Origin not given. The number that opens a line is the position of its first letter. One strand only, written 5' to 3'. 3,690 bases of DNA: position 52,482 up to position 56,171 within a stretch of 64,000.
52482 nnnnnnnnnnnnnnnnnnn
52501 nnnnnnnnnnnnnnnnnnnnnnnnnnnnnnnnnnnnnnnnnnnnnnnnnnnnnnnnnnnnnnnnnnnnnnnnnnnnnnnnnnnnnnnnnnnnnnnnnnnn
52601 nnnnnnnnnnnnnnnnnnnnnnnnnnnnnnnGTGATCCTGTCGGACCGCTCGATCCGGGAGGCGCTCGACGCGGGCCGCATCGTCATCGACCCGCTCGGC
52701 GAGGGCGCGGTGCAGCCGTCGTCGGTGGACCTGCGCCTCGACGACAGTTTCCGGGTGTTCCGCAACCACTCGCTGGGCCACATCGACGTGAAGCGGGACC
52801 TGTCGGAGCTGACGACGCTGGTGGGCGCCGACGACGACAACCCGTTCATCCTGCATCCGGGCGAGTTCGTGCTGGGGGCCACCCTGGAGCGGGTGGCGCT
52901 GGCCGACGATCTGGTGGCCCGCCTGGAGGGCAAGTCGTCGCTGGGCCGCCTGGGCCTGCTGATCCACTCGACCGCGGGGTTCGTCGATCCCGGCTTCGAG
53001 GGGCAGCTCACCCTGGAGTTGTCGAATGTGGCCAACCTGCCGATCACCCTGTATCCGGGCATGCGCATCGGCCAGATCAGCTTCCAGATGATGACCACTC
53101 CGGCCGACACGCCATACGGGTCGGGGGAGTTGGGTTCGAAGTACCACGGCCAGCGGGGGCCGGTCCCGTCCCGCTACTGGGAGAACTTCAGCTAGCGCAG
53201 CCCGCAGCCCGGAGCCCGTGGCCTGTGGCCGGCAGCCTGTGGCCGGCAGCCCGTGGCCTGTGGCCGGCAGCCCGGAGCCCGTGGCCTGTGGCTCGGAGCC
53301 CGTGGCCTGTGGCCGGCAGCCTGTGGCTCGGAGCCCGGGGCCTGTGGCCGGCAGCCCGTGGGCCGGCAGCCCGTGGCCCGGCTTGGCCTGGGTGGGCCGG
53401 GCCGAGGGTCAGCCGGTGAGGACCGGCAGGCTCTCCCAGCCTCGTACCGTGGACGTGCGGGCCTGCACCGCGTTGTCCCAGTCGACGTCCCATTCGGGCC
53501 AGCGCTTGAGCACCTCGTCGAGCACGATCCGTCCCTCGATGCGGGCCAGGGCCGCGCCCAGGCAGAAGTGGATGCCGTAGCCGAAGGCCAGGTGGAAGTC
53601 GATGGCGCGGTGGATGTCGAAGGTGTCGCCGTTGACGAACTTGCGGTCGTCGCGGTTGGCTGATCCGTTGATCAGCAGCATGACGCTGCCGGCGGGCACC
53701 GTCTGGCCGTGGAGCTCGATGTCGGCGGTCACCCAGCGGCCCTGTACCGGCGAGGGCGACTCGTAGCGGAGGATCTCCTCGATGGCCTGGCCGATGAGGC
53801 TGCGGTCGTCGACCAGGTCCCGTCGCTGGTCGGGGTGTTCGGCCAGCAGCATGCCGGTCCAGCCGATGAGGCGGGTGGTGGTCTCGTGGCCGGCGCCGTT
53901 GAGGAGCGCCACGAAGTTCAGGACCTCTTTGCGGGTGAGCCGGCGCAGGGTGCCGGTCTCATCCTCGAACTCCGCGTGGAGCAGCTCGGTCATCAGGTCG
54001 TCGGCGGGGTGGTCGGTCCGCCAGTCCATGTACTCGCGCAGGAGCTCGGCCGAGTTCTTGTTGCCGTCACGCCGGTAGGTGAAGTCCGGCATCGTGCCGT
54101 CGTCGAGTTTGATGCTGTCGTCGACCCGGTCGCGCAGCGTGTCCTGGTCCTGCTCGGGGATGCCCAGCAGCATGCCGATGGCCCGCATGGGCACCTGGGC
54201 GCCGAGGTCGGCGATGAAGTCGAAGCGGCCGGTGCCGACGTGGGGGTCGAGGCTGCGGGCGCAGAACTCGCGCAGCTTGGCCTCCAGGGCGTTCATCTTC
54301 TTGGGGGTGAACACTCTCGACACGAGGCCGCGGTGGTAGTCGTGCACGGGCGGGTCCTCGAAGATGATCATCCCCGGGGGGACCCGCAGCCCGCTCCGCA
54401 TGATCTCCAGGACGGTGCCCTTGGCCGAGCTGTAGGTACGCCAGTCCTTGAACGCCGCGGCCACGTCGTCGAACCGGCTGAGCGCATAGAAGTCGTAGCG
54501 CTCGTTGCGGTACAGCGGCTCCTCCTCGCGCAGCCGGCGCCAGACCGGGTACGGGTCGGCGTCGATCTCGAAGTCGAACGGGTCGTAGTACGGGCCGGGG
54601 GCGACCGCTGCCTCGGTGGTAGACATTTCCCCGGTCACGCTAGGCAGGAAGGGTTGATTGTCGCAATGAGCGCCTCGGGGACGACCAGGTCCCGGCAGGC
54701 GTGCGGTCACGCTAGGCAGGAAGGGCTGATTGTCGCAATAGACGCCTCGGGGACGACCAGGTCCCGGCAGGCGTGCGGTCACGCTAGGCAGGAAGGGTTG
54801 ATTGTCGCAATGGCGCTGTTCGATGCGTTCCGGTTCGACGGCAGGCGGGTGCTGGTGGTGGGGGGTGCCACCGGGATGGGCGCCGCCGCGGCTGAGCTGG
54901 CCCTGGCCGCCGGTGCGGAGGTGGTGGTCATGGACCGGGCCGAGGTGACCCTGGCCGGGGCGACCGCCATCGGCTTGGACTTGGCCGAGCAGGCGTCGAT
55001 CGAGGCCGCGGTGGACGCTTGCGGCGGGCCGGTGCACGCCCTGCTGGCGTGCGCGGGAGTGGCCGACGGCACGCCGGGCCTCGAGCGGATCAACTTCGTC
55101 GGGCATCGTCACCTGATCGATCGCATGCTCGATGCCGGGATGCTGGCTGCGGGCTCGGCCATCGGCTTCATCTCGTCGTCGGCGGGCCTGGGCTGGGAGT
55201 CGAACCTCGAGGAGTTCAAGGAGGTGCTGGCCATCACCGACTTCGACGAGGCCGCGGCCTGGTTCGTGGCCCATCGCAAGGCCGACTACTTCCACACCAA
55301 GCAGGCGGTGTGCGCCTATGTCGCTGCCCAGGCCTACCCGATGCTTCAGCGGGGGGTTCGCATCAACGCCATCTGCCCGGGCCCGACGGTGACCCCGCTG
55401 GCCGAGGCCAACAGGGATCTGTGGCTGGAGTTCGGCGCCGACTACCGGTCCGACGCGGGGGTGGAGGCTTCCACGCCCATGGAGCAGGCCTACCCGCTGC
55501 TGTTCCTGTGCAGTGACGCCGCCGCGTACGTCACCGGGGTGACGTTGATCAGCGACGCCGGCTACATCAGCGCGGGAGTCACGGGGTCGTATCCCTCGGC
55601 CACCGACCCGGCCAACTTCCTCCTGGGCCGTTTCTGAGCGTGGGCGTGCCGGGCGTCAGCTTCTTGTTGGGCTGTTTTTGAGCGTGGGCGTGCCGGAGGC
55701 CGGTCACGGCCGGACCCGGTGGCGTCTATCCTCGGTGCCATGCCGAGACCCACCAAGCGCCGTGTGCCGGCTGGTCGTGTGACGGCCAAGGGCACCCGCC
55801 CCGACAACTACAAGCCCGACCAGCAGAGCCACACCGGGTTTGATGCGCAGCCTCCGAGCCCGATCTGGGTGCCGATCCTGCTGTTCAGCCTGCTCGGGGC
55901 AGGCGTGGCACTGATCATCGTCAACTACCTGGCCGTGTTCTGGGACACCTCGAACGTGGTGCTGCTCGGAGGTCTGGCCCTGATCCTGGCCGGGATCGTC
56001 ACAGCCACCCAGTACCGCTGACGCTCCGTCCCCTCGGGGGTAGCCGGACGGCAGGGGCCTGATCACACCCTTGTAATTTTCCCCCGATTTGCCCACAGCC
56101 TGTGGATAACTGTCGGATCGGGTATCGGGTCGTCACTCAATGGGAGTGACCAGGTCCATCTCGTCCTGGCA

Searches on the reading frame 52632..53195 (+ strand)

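Call 24: search_protein_families(library=pfam, proteins=[window:52632-53195:+])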
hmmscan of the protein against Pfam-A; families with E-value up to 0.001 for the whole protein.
window:52632-53195:+ (187 aa): 4 families
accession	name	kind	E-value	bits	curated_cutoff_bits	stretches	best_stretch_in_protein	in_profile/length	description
PF22769.1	DCD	-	5.2e-52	176.4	27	1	2-154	1-153/153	dCTP deaminase-like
PF06559.16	DCD_N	-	9.7e-13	48.7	21.4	1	2-152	4-161/164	2'-deoxycytidine 5'-triphosphate deaminase (DCD) N-terminal domain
PF22569.1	DCD_C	-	3e-09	37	22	1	62-175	68-185/192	2'-deoxycytidine 5'-triphosphate deaminase (DCD), C-terminal domain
PF00692.24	dUTPase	-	2e-06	28.1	22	1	72-156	24-106/129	dUTPase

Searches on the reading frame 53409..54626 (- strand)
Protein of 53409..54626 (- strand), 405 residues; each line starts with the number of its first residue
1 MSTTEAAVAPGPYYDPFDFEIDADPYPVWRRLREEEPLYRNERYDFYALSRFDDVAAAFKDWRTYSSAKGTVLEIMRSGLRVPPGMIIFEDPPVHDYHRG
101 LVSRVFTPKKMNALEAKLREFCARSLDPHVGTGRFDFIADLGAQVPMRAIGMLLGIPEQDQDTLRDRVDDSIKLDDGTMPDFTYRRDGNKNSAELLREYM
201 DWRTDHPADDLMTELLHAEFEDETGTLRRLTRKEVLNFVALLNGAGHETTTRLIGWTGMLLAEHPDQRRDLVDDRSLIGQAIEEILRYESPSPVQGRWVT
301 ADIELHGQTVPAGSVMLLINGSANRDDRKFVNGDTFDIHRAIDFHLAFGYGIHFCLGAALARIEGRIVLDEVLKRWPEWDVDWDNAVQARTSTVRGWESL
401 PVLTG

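Call 52: search_protein_families(library=pfam, proteins=[window:53409-54626:-], max_evalue=0.00001)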
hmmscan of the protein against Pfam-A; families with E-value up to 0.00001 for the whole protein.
window:53409-54626:- (405 aa): 1 family
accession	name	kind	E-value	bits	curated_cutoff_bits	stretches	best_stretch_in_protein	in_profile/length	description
PF00067.27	p450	-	1.6e-23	83.6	22.8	1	202-376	231-432/462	Cytochrome P450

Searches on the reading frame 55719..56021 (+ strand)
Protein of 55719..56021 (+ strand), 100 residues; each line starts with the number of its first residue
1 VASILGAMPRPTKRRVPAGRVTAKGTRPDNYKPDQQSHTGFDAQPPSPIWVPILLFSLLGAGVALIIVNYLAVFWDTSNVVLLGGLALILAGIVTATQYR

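Call 52: search_protein_families(library=pfam, proteins=[window:55719-56021:+], max_evalue=0.00001)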
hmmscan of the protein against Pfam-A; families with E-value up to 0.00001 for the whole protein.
window:55719-56021:+ (100 aa): 1 family
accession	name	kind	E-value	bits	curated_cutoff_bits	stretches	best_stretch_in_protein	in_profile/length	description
PF06781.17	CrgA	-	1.1e-06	29.1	24.8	1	28-100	15-89/89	Cell division protein CrgA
